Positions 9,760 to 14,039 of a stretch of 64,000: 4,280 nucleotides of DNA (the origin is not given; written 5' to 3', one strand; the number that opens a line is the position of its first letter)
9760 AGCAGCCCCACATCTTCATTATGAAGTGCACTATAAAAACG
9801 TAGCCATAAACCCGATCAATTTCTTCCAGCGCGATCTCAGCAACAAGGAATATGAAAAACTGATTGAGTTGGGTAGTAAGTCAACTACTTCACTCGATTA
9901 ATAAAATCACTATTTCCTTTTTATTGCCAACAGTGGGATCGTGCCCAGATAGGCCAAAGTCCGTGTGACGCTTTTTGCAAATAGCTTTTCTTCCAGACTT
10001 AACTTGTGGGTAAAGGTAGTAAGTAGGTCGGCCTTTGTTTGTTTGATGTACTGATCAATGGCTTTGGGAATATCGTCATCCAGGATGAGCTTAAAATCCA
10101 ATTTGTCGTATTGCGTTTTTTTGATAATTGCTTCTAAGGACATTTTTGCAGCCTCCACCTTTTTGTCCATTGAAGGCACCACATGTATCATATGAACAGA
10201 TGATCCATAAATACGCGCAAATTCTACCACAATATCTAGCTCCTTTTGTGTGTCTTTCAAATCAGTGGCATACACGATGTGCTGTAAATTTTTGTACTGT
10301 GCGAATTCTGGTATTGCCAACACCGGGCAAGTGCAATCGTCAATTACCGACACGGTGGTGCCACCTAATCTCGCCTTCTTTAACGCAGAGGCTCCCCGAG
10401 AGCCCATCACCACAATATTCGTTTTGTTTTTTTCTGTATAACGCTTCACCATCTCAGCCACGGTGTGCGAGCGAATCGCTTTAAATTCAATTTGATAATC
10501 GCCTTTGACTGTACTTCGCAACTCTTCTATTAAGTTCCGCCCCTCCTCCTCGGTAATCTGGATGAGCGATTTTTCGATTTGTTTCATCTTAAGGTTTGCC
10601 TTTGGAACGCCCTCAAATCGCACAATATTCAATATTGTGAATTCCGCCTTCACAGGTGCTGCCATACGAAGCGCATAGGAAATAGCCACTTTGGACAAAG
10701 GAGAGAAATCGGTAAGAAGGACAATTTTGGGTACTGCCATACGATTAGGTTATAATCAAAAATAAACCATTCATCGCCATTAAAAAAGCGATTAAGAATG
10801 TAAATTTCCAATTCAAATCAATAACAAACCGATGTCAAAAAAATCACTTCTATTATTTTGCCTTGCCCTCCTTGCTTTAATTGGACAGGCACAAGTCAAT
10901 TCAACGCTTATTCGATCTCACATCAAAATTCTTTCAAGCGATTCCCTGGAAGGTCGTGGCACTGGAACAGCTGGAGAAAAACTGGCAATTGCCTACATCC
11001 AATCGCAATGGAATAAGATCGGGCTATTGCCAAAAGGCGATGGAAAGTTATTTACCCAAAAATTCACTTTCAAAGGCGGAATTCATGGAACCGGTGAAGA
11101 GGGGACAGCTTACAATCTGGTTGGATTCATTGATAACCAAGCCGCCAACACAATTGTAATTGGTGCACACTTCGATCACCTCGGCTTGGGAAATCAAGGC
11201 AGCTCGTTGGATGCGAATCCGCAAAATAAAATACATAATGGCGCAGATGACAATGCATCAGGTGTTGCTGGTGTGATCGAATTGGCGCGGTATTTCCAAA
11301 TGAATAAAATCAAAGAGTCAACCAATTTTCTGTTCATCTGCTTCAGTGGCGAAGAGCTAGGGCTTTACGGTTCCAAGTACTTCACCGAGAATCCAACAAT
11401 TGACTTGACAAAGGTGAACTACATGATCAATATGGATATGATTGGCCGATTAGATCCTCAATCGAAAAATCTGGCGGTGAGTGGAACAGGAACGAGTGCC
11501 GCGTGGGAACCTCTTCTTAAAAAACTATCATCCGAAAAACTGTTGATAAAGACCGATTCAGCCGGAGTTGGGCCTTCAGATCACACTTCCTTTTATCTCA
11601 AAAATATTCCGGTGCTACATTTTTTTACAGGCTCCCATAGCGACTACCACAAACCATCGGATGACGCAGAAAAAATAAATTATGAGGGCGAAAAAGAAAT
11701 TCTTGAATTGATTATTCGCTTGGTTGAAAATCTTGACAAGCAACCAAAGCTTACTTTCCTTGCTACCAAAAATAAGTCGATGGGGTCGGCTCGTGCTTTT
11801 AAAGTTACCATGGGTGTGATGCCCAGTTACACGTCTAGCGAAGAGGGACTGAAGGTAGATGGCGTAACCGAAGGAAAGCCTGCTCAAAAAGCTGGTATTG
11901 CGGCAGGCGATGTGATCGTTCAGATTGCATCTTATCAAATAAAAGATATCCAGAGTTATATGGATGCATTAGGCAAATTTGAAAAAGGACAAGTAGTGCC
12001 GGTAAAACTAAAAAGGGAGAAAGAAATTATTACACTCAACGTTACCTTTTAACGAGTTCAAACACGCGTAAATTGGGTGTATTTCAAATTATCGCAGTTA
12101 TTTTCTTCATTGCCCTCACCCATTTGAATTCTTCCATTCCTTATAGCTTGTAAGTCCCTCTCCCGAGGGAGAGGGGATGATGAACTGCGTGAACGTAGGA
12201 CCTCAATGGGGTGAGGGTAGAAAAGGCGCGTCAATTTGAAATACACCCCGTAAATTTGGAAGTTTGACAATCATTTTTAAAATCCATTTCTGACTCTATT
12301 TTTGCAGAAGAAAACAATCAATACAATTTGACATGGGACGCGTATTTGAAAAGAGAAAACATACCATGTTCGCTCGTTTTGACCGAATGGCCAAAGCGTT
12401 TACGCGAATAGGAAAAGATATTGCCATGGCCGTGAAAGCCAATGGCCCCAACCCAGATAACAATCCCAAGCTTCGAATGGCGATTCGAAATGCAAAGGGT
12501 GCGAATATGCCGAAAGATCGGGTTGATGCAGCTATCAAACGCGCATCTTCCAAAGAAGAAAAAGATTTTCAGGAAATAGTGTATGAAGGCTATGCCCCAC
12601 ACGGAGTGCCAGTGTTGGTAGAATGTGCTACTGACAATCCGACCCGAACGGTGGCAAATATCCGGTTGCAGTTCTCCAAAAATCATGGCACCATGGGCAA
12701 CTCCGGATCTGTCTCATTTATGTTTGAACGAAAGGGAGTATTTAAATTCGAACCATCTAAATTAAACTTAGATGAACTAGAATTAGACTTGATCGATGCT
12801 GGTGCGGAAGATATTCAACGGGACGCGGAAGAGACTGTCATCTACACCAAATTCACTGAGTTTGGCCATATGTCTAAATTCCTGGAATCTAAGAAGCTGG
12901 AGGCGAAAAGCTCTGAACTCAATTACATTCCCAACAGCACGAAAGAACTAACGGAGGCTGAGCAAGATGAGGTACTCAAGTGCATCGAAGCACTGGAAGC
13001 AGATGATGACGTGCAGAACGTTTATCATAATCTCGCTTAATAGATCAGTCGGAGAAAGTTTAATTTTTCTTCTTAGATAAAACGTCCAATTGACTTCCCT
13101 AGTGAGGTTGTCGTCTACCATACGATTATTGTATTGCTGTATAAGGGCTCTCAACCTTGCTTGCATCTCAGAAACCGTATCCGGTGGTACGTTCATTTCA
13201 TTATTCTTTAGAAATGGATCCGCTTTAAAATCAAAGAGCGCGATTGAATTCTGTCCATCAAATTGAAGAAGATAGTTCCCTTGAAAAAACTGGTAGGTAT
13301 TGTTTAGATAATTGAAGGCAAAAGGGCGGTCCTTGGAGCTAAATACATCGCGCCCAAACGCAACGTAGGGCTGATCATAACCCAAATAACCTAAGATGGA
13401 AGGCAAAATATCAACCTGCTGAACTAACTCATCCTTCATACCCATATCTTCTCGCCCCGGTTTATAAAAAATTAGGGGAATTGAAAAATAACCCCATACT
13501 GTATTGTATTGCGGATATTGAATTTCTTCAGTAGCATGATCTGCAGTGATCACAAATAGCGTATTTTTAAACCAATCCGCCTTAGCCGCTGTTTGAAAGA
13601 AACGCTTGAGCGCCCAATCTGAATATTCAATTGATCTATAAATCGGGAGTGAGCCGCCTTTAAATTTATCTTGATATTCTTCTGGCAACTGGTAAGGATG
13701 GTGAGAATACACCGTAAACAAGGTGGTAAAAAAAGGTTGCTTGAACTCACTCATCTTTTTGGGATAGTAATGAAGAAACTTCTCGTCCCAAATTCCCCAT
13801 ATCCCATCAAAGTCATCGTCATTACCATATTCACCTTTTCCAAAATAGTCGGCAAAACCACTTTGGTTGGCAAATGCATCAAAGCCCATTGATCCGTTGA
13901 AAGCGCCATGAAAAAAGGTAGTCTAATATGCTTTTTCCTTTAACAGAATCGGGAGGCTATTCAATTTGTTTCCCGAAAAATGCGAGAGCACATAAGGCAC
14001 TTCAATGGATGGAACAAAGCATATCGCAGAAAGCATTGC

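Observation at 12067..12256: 174 bp foldback MITE-like element with intact target-site duplication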

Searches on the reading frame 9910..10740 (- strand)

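Call 13: search_protein_families(library=pfam, proteins=[window:9910-10740:-])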
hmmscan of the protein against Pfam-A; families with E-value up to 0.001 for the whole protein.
window:9910-10740:- (276 aa): 2 families
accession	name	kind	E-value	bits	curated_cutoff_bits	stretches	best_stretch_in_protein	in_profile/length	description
PF00582.32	Usp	-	2.1e-30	106.6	24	2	5-144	4-141/141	Universal stress protein family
PF10087.14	DUF2325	-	0.00047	20.7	33.6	0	73-123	39-90/94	Uncharacterized protein conserved in bacteria (DUF2325)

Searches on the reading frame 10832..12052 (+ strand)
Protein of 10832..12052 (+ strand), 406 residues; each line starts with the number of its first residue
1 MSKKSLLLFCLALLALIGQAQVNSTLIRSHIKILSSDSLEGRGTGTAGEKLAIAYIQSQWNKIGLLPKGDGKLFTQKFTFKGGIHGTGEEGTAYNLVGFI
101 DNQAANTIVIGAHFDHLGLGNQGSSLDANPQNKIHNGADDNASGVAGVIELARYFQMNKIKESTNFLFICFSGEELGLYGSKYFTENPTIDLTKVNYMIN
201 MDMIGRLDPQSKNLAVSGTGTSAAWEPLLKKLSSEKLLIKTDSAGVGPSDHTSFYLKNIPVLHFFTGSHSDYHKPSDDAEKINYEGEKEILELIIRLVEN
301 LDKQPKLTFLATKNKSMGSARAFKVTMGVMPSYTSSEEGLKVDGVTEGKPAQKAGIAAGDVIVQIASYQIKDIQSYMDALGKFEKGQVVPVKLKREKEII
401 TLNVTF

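Call 13: search_protein_families(library=pfam, proteins=[window:10832-12052:+])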
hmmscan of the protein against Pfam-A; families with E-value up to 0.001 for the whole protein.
window:10832-12052:+ (406 aa): 6 families
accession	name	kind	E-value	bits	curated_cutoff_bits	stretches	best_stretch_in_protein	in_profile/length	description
PF04389.22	Peptidase_M28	-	3.8e-40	138.1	21.3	1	95-297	1-192/193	Peptidase family M28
PF13180.12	PDZ_2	-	2.4e-11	44.2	27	1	334-405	8-79/80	PDZ domain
PF01546.33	Peptidase_M20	-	1.3e-06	28.9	24.6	1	110-202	2-96/206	Peptidase family M20/M25/M40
PF17820.7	PDZ_6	-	4.3e-06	26.8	27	1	342-380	2-40/54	PDZ domain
PF00595.29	PDZ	-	0.00032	21.5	23.2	1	331-374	16-61/81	PDZ domain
PF05343.19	Peptidase_M42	-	0.00065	19.3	23.2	0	134-192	128-184/292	M42 glutamyl aminopeptidase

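Call 36: find_encoding_contigs(protein=window:10832-12052:+, flank=3000, max_places=10)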
Protein window:10832-12052:+ (406 aa): 10 contigs read that carry it; 5 places shown.
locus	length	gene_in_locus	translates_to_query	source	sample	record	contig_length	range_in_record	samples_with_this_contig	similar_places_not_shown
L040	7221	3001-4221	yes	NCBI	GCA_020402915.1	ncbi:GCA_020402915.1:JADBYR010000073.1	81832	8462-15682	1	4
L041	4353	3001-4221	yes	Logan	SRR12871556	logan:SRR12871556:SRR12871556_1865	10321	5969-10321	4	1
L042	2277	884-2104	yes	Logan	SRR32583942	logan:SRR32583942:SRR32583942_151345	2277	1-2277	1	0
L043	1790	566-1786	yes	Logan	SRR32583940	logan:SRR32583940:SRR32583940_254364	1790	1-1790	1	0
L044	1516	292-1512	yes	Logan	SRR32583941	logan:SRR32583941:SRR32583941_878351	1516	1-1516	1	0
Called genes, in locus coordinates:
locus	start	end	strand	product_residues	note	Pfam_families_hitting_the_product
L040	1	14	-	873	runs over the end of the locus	PF01411:tRNA-synt_2c, PF07973:tRNA_SAD, PF02272:DHHA1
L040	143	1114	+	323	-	PF01551:Peptidase_M23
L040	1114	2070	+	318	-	PF01551:Peptidase_M23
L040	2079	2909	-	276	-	PF00582:Usp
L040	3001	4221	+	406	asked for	PF04389:Peptidase_M28, PF01546:Peptidase_M20 (weak), PF13180:PDZ_2, PF17820:PDZ_6 (weak)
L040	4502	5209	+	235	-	PF20772:TACO1_YebC_N, PF01709:Transcrip_reg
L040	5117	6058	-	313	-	PF00884:Sulfatase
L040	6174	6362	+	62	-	-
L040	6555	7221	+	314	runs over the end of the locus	PF13568:OMP_b-brl_2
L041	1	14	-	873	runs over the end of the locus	PF01411:tRNA-synt_2c, PF07973:tRNA_SAD, PF02272:DHHA1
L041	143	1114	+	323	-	PF01551:Peptidase_M23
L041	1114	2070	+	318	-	PF01551:Peptidase_M23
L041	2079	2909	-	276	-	PF00582:Usp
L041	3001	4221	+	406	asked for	PF04389:Peptidase_M28, PF01546:Peptidase_M20 (weak), PF13180:PDZ_2, PF17820:PDZ_6 (weak)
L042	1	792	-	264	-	?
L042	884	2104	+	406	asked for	PF04389:Peptidase_M28, PF01546:Peptidase_M20 (weak), PF13180:PDZ_2, PF17820:PDZ_6 (weak)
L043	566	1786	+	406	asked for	PF04389:Peptidase_M28, PF01546:Peptidase_M20 (weak), PF13180:PDZ_2, PF17820:PDZ_6 (weak)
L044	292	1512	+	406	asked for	PF04389:Peptidase_M28, PF01546:Peptidase_M20 (weak), PF13180:PDZ_2, PF17820:PDZ_6 (weak)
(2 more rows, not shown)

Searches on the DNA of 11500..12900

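Call 6: search_rna_families(source=window, start=11500, end=12900, threshold=evalue, max_evalue=1)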
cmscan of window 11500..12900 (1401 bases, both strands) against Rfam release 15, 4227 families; matches with E-value up to 1: 2.
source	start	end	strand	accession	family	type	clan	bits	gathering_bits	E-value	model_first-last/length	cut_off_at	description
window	12112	12177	-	RF01762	whalefall-1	Gene; sRNA;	-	17.3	37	0.22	1-56/56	no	Whalefall-1 RNA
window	12623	12814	-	RF00004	U2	Gene; snRNA; splicing;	CL00006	17.3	46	0.91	1-192/192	no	U2 spliceosomal RNA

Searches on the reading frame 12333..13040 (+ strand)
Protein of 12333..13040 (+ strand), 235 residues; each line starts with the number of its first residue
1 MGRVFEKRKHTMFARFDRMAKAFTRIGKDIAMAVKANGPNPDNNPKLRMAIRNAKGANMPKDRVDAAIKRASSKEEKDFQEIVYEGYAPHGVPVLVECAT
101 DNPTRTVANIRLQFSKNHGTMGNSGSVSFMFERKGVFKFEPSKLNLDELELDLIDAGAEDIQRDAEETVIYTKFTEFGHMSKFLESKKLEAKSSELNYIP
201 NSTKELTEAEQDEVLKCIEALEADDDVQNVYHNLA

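Call 13: search_protein_families(library=pfam, proteins=[window:12333-13040:+])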
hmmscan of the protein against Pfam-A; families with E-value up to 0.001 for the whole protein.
window:12333-13040:+ (235 aa): 2 families
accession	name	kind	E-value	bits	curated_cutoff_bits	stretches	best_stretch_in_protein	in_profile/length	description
PF01709.26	Transcrip_reg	-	5.4e-57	192.4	27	1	79-234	1-160/160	TACO1/YebC second and third domain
PF20772.2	TACO1_YebC_N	-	7.5e-23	81.2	36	1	5-73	3-72/73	TACO1/YebC protein N-terminal domain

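Call 35: find_encoding_contigs(protein=window:12333-13040:+, flank=3000, max_places=10)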
Protein window:12333-13040:+ (235 aa): 22 contigs read that carry it; 7 places shown.
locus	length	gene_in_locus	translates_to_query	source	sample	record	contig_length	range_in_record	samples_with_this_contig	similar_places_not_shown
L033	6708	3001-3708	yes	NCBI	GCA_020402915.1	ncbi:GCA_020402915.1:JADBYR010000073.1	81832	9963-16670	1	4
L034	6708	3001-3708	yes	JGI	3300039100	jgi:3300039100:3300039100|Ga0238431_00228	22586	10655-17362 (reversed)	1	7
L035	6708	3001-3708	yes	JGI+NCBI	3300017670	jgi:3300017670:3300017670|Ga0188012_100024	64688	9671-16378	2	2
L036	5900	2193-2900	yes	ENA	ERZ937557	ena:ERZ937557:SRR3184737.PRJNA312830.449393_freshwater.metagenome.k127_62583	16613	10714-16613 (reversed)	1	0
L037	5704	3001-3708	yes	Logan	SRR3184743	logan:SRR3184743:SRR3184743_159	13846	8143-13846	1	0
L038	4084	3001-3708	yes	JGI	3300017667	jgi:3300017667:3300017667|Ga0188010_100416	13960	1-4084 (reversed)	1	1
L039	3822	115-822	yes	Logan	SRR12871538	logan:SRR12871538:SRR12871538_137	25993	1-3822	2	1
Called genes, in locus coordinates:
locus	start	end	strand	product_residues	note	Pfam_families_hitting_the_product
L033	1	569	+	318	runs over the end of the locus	PF01551:Peptidase_M23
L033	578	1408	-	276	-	PF00582:Usp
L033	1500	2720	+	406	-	PF04389:Peptidase_M28, PF01546:Peptidase_M20 (weak), PF13180:PDZ_2, PF17820:PDZ_6 (weak)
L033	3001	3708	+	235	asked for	PF20772:TACO1_YebC_N, PF01709:Transcrip_reg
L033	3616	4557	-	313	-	PF00884:Sulfatase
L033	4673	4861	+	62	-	-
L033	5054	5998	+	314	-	PF13568:OMP_b-brl_2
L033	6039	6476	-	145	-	PF05099:TerB (faint)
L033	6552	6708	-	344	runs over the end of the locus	PF01636:APH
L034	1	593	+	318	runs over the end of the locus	PF01551:Peptidase_M23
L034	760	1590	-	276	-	PF00582:Usp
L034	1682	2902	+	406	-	PF04389:Peptidase_M28, PF01546:Peptidase_M20 (weak), PF13180:PDZ_2, PF17820:PDZ_6 (weak)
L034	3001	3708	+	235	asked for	PF20772:TACO1_YebC_N, PF01709:Transcrip_reg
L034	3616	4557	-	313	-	PF00884:Sulfatase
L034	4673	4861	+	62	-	-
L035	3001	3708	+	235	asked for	PF20772:TACO1_YebC_N, PF01709:Transcrip_reg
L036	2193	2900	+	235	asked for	PF20772:TACO1_YebC_N, PF01709:Transcrip_reg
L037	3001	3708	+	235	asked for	PF20772:TACO1_YebC_N, PF01709:Transcrip_reg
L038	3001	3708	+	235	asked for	PF20772:TACO1_YebC_N, PF01709:Transcrip_reg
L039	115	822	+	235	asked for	PF20772:TACO1_YebC_N, PF01709:Transcrip_reg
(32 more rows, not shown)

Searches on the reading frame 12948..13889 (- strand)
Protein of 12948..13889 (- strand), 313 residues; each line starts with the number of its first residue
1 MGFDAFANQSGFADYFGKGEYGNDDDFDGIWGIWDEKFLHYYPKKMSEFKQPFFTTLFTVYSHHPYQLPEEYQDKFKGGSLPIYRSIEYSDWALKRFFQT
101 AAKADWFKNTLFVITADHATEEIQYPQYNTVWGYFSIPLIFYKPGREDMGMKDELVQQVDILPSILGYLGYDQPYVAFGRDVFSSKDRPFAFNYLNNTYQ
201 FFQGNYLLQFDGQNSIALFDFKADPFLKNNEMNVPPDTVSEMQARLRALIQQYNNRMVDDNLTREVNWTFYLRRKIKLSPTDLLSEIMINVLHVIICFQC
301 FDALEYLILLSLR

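Call 13: search_protein_families(library=pfam, proteins=[window:12948-13889:-])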
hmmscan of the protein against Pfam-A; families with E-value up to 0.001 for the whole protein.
window:12948-13889:- (313 aa): 1 family
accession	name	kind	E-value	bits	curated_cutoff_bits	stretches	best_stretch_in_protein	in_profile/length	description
PF00884.28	Sulfatase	-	3.6e-21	76.2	25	1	7-171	111-301/301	Sulfatase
